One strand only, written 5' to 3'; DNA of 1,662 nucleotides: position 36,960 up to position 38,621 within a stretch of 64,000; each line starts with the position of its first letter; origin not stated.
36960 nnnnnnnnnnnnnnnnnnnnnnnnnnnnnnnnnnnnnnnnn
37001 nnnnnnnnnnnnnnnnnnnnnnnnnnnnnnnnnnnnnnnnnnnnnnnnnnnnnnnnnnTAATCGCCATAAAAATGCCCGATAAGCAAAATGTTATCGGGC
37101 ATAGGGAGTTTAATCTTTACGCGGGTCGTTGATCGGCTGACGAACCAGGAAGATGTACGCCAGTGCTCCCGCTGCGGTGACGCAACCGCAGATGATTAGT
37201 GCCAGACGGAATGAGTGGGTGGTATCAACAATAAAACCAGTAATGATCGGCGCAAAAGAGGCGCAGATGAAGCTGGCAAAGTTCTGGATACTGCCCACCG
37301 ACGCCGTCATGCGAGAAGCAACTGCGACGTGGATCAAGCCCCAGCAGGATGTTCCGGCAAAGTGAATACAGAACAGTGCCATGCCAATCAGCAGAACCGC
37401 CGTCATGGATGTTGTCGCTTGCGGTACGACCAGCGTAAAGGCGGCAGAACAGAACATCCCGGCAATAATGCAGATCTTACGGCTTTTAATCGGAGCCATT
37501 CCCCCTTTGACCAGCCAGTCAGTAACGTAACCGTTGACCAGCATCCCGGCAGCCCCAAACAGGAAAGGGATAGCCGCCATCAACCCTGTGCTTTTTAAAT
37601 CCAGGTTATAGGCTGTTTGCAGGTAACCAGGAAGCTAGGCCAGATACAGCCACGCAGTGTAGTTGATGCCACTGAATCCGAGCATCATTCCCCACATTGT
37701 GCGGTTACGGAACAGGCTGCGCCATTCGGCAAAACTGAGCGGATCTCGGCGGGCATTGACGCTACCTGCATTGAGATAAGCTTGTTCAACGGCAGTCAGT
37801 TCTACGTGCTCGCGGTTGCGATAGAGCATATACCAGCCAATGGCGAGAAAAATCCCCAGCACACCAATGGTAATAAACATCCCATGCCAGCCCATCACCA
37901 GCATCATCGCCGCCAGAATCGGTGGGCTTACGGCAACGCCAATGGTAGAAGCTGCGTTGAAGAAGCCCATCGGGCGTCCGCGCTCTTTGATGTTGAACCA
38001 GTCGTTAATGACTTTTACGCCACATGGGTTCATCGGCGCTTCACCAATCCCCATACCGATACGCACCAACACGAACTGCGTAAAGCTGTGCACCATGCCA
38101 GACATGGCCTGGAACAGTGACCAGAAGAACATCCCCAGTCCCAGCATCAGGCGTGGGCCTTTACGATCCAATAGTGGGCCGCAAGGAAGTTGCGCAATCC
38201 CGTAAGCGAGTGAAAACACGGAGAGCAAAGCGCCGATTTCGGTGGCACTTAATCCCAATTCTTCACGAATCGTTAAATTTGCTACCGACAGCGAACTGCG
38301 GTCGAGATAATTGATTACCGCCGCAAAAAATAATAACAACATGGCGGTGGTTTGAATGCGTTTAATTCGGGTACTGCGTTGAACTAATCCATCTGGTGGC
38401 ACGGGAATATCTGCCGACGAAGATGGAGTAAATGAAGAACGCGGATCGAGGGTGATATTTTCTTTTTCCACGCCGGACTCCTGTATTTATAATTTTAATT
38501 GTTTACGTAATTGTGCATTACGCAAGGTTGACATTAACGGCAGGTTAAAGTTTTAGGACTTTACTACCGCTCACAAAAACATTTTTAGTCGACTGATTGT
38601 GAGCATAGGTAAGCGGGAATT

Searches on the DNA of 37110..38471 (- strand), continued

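Call 77: search_dna_similar(query=window:37110-38471:-, collection=ecoli_genomes, mode=near, max_rows=60)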
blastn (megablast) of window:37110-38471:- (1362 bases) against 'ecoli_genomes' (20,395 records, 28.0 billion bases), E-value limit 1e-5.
Records with a match: 4519; places in all: 4533; records where one place covers at least 80% of the query: 4517.
Genomes with a match: 4519 of 5426; with a place that covers at least 80% of the query: 4517. Places per genome that has any: lowest 1, median 1, highest 2. On chromosomes: 4530 places; on plasmids: 3.
Best place of each record, by identity: >=99% 1242; 95-99% 3277.
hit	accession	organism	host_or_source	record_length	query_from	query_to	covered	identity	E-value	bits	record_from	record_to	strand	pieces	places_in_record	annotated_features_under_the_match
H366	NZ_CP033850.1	Escherichia coli strain FDAARGOS_497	Homo sapiens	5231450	1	1362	100%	100.0%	0e+0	2516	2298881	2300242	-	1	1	lgoT: MFS transporter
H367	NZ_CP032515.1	Escherichia coli strain 118UI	Homo sapiens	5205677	1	1362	100%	100.0%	0e+0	2516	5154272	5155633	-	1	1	lgoT: MFS transporter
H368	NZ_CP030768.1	Escherichia coli strain 2017C-4173W12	missing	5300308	1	1362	100%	100.0%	0e+0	2516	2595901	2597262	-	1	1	lgoT: MFS transporter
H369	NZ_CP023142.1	Escherichia coli strain CFSAN061770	missing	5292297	1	1362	100%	100.0%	0e+0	2516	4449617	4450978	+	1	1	lgoT: MFS transporter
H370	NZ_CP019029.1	Escherichia coli strain Ecol_881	Homo sapiens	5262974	1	1362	100%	100.0%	0e+0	2516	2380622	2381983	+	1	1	lgoT: MFS transporter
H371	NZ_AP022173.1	Escherichia coli strain WP7-S17-ESBL-01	-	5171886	1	1362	100%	100.0%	0e+0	2516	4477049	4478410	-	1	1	lgoT: MFS transporter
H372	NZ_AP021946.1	Escherichia coli strain WP2-S18-ESBL-08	-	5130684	1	1362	100%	100.0%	0e+0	2516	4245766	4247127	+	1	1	lgoT: MFS transporter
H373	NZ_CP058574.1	Escherichia coli strain EC1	Homo sapiens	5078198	1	1362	100%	100.0%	0e+0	2516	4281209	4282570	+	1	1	lgoT: MFS transporter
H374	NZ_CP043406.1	Escherichia coli strain NMBU-W13E19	surface water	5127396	1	1362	100%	100.0%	0e+0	2516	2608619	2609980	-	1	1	lgoT: MFS transporter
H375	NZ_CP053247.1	Escherichia coli strain SCU-482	Homo sapiens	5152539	1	1362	100%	100.0%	0e+0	2516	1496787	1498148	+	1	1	lgoT: MFS transporter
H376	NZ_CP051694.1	Escherichia coli strain SCU-313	Homo sapiens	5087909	1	1362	100%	100.0%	0e+0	2516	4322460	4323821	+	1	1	lgoT: MFS transporter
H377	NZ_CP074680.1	Escherichia coli strain MEI008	Pavement of the street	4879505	1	1362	100%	100.0%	0e+0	2516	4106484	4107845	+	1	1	lgoT: MFS transporter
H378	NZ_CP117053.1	Escherichia coli strain MLI106K4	Homo sapiens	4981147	1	1362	100%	100.0%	0e+0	2516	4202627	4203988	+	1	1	lgoT: MFS transporter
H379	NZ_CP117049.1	Escherichia coli strain MLI106K2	Homo sapiens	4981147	1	1362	100%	100.0%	0e+0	2516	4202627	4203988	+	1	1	lgoT: MFS transporter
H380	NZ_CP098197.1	Escherichia coli strain Z0117EC0062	Canis lupus familiaris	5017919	1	1362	100%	100.0%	0e+0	2516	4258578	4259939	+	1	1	lgoT: MFS transporter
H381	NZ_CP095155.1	Escherichia coli strain Iso00041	Homo sapiens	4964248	1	1362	100%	100.0%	0e+0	2516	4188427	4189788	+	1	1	lgoT: MFS transporter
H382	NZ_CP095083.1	Escherichia coli strain EC6868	Homo sapiens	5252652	1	1362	100%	100.0%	0e+0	2516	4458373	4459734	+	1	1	lgoT: MFS transporter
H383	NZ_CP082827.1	Escherichia coli strain SCAID WND2-2021 (3/145)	Homo sapiens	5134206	1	1362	100%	100.0%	0e+0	2516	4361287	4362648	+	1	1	lgoT: MFS transporter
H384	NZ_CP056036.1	Escherichia coli strain EC31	meat duck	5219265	1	1362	100%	100.0%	0e+0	2516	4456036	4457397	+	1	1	lgoT: MFS transporter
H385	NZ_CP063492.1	Escherichia coli strain EF5-18-41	Gallus gallus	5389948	1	1362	100%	100.0%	0e+0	2516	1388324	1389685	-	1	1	lgoT: MFS transporter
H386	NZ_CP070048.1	Escherichia coli strain FDAARGOS_1290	Homo sapiens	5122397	1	1362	100%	100.0%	0e+0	2516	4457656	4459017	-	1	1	lgoT: MFS transporter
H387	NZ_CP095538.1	Escherichia coli strain GN04592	Homo sapiens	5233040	1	1362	100%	100.0%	0e+0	2516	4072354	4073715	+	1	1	lgoT: MFS transporter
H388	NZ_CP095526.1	Escherichia coli strain GN05505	Homo sapiens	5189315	1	1362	100%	100.0%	0e+0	2516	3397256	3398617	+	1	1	lgoT: MFS transporter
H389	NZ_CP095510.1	Escherichia coli strain GN02270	Homo sapiens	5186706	1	1362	100%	100.0%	0e+0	2516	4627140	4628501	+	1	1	lgoT: MFS transporter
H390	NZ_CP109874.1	Escherichia coli strain EC488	Homo sapiens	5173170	1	1362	100%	100.0%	0e+0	2516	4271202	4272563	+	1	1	lgoT: MFS transporter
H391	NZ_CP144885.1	Escherichia coli strain TC_EC10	Homo sapiens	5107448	1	1362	100%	100.0%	0e+0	2516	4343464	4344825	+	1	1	lgoT: MFS transporter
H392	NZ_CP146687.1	Escherichia coli strain MS 198-1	Homo sapiens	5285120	1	1362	100%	100.0%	0e+0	2516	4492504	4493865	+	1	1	lgoT: MFS transporter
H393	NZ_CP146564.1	Escherichia coli strain B1.H1.18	Hospital Wastewater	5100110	1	1362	100%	100.0%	0e+0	2516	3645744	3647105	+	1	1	lgoT: MFS transporter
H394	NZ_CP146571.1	Escherichia coli strain B1.H1.1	Hospital Wastewater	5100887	1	1362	100%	100.0%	0e+0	2516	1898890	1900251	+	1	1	lgoT: MFS transporter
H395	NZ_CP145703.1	Escherichia coli strain S1-CAM-04-C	Homo sapiens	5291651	1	1362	100%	100.0%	0e+0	2516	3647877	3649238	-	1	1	lgoT: MFS transporter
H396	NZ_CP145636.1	Escherichia coli strain S1-ISR-02-A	Homo sapiens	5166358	1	1362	100%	100.0%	0e+0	2516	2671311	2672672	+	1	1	lgoT: MFS transporter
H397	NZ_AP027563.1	Escherichia coli strain LR-58-2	Homo sapiens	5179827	1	1362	100%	100.0%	0e+0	2516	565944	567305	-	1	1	lgoT: MFS transporter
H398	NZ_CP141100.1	Escherichia coli strain KE40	Homo sapiens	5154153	1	1362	100%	100.0%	0e+0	2516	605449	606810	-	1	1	lgoT: MFS transporter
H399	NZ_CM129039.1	Escherichia coli strain 500111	Homo sapiens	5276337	1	1362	100%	100.0%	0e+0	2516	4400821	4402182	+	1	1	lgoT: MFS transporter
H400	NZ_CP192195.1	Escherichia coli strain DSM 101139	clinical sample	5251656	1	1362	100%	100.0%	0e+0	2516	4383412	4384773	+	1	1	lgoT: MFS transporter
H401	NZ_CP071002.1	Escherichia coli strain ECO_2_R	Homo sapiens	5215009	1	1362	100%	100.0%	0e+0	2516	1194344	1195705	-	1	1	lgoT: MFS transporter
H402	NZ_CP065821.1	Escherichia coli strain ECO_1_S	Homo sapiens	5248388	1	1362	100%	100.0%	0e+0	2516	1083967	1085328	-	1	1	lgoT: MFS transporter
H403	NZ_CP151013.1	Escherichia coli strain 19KM1778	Dog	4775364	1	1362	100%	100.0%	0e+0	2516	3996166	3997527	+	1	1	lgoT: MFS transporter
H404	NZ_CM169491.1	Escherichia coli strain EC10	Homo sapiens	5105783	1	1362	100%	100.0%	0e+0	2516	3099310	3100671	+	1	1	lgoT: MFS transporter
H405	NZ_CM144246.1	Escherichia coli strain CB7286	Homo sapiens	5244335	1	1362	100%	100.0%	0e+0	2516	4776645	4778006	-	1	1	lgoT: MFS transporter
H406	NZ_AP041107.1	Escherichia coli strain HR5-1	Homo sapiens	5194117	1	1362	100%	100.0%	0e+0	2516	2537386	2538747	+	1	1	lgoT: MFS transporter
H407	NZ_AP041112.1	Escherichia coli strain HR12-1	Homo sapiens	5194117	1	1362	100%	100.0%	0e+0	2516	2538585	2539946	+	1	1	lgoT: MFS transporter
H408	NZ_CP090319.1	Escherichia coli strain EECO1006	Homo sapiens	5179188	1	1362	100%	100.0%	0e+0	2516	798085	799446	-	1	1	lgoT: MFS transporter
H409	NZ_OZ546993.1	Escherichia coli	Homo sapiens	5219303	1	1362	100%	100.0%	0e+0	2516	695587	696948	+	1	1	lgoT: MFS transporter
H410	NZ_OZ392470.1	Escherichia coli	Homo sapiens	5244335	1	1362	100%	100.0%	0e+0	2516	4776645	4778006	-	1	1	lgoT: MFS transporter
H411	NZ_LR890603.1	Escherichia coli strain MSB1_8G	Homo sapiens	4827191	1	1362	100%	100.0%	0e+0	2516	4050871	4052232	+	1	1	lgoT: MFS transporter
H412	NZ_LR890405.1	Escherichia coli strain MSB1_7C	Homo sapiens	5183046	1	1362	100%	100.0%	0e+0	2516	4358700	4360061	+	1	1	lgoT: MFS transporter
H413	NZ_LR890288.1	Escherichia coli strain MSB1_1A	Homo sapiens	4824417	1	1362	100%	100.0%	0e+0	2516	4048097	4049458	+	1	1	lgoT: MFS transporter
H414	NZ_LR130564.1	Escherichia coli strain MS14387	Homo sapiens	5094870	1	1362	100%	100.0%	0e+0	2516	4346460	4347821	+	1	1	lgoT: MFS transporter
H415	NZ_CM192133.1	Escherichia coli strain Ec-2939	Homo sapiens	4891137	1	1362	100%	100.0%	0e+0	2516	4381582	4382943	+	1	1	lgoT: MFS transporter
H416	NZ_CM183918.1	Escherichia coli strain GMM076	Homo sapiens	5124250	1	1362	100%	100.0%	0e+0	2516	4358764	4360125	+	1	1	lgoT: MFS transporter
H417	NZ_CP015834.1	Escherichia coli strain MS6198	Homo sapiens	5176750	1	1362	100%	99.9%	0e+0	2510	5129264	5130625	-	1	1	lgoT: MFS transporter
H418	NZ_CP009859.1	Escherichia coli strain ECONIH1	rectal swab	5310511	1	1362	100%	99.9%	0e+0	2510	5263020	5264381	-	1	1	lgoT: MFS transporter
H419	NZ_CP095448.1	Escherichia coli strain LS45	chicken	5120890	1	1362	100%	99.9%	0e+0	2510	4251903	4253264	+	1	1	lgoT: MFS transporter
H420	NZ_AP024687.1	Escherichia coli strain FUJ80154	Homo sapiens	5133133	1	1362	100%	99.9%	0e+0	2510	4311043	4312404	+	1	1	lgoT: MFS transporter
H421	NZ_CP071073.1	Escherichia coli strain 3347558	Homo sapiens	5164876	1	1362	100%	99.9%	0e+0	2510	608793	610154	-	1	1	lgoT: MFS transporter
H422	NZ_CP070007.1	Escherichia coli strain FDAARGOS_1288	Homo sapiens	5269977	1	1362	100%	99.9%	0e+0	2510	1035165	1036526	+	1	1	lgoT: MFS transporter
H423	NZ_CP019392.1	Escherichia coli strain XH992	Homo sapiens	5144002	1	1362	100%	99.9%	0e+0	2510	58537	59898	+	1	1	lgoT: MFS transporter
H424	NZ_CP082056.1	Escherichia coli strain MS20675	Homo sapiens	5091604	1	1362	100%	99.9%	0e+0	2510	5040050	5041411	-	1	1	lgoT: MFS transporter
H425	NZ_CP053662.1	Escherichia coli strain eco-241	Homo sapiens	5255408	1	1362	100%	99.9%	0e+0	2510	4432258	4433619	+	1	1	lgoT: MFS transporter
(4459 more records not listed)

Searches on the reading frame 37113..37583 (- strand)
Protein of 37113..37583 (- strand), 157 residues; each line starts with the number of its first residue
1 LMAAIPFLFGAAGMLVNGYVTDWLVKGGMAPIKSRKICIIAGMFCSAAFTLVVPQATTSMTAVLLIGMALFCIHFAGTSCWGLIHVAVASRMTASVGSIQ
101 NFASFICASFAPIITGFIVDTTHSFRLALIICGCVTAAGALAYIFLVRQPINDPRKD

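Call 58: search_protein_families(library=pfam, proteins=[window:37113-37583:-])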
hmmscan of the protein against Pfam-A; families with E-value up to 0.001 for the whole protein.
seq(157 aa): 1 family
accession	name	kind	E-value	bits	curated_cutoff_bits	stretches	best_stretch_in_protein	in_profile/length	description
PF07690.21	MFS_1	-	1.4e-06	27.9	33.4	1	98-151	124-177/347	Major Facilitator Superfamily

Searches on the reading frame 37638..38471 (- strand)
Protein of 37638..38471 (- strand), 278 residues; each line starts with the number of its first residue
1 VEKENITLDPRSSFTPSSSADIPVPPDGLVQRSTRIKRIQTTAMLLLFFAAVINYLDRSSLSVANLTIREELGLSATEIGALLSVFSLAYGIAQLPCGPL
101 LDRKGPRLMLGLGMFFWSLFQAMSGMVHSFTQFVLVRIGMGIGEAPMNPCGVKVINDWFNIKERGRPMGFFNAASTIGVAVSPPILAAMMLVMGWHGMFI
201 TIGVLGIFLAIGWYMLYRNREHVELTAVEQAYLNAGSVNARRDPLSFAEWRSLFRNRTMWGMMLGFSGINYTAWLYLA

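Call 58: search_protein_families(library=pfam, proteins=[window:37638-38471:-])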
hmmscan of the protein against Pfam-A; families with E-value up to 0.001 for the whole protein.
seq(278 aa): 2 families
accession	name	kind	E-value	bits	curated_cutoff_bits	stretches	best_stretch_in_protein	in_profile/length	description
PF07690.21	MFS_1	-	3.2e-46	158.3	33.4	1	47-270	1-215/347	Major Facilitator Superfamily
PF00083.30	Sugar_tr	-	0.00023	20.6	22.3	1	70-216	43-191/452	Sugar (and other) transporter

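Call 63: list_cluster_members(proteins=[window:37638-38471:-, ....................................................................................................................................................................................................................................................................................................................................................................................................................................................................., window:37113-37580:-])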
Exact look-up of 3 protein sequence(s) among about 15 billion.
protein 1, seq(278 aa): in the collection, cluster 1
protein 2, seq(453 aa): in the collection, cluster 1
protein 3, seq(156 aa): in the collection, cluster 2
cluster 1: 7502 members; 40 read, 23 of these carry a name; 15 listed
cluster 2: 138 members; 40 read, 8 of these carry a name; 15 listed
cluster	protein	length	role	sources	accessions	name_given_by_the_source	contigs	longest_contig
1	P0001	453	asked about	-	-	MFS transporter [Escherichia coli] | MFS transporter n=3 Tax=Escherichia coli TaxID=562 RepID=A0A0A1AEC9_ECOLX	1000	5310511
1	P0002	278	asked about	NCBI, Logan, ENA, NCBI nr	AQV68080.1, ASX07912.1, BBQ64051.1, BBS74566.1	L-galactonate transporter [Escherichia coli HVH 134 (4-6073441)] | MFS transporter [Escherichia coli]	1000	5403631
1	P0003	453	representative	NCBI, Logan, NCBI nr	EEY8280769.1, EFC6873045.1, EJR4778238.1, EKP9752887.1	MFS transporter [Escherichia coli]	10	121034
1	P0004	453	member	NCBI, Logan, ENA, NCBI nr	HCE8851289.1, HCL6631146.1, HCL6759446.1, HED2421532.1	TPA: MFS transporter [Citrobacter freundii] | MFS transporter [Citrobacter freundii]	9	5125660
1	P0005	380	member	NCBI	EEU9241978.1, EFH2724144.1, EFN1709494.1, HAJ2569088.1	TPA: MFS transporter, partial [Escherichia coli]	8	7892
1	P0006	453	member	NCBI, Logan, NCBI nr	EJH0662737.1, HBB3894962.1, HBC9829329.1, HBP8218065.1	MFS transporter [Escherichia coli]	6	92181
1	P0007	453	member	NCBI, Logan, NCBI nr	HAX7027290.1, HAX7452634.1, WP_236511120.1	TPA: MFS transporter [Escherichia coli] | MFS transporter [Escherichia coli]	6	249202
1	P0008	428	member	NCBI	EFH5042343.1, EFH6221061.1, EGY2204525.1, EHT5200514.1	MFS transporter, partial [Escherichia coli]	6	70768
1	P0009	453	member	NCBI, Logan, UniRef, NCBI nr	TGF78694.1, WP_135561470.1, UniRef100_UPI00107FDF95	MFS transporter [Escherichia coli] | MFS transporter n=1 Tax=Escherichia coli TaxID=562 RepID=UPI00107FDF95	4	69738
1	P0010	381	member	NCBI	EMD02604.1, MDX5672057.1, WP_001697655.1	MFS transporter, partial [Escherichia coli]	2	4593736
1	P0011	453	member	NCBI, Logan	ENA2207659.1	MFS transporter [Escherichia coli]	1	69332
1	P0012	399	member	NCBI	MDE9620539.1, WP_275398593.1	MFS transporter, partial [Citrobacter portucalensis]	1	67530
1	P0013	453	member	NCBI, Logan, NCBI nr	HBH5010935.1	TPA: MFS transporter [Escherichia coli] | MFS transporter [Escherichia coli]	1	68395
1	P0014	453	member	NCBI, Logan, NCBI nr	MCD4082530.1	MFS transporter [Escherichia coli]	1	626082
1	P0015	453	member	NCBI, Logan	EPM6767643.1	MFS transporter [Escherichia coli]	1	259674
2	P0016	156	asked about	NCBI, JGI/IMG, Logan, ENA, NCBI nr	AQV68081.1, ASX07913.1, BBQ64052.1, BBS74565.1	L-galactonate transporter [Escherichia coli HVH 134 (4-6073441)] | sugar phosphate permease | MFS transporter [Escherichia coli]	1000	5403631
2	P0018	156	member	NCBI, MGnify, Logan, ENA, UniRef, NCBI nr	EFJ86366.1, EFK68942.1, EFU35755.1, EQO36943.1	hypothetical protein HMPREF9347_02049 [Escherichia coli MS 124-1] | FL=1 | Major facilitator superfamily (MFS) profile domain-containing protein n=2 Tax=Escherichia ...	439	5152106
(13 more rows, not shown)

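Call 65: find_encoding_contigs(protein=P0018, flank=3000, max_places=3)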
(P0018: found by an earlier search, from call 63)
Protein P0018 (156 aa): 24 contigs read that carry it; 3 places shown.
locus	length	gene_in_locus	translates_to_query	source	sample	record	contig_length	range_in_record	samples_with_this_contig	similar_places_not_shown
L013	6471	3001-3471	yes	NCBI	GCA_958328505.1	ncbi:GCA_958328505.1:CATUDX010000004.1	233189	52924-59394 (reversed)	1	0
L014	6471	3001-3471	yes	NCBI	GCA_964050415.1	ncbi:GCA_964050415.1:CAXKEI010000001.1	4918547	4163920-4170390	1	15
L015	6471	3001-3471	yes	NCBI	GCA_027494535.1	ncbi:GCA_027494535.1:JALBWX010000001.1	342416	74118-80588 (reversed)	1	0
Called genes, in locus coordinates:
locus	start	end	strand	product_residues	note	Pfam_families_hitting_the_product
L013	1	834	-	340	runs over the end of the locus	PF08240:ADH_N, PF01262:AlaDh_PNT_C (weak), PF16912:Glu_dehyd_C, PF00107:ADH_zinc_N, PF13602:ADH_zinc_N_2 (weak)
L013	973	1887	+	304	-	PF00392:GntR (weak), PF02082:Rrf2 (faint), PF13545:HTH_Crp_2 (faint), PF07729:FCD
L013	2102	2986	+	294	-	PF07690:MFS_1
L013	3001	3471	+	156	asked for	PF07690:MFS_1 (faint)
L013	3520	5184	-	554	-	PF02203:TarH, PF00672:HAMP, PF00015:MCPsignal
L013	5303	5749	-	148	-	PF12802:MarR_2 (weak), PF01047:MarR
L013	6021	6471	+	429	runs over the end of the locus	PF01557:FAA_hydrolase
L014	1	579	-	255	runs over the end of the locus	PF08240:ADH_N (weak), PF16912:Glu_dehyd_C, PF01262:AlaDh_PNT_C (weak), PF00107:ADH_zinc_N, PF13602:ADH_zinc_N_2 (weak)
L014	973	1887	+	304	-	PF00392:GntR (weak), PF02082:Rrf2 (faint), PF13545:HTH_Crp_2 (faint), PF07729:FCD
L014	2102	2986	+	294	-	PF07690:MFS_1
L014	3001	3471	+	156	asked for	PF07690:MFS_1 (faint)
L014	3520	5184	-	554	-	PF02203:TarH, PF00672:HAMP, PF00015:MCPsignal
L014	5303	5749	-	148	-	PF12802:MarR_2 (weak), PF01047:MarR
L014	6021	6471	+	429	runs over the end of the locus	PF01557:FAA_hydrolase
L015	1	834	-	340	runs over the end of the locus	PF08240:ADH_N, PF01262:AlaDh_PNT_C (weak), PF16912:Glu_dehyd_C, PF00107:ADH_zinc_N, PF13602:ADH_zinc_N_2 (weak)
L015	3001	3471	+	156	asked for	PF07690:MFS_1 (faint)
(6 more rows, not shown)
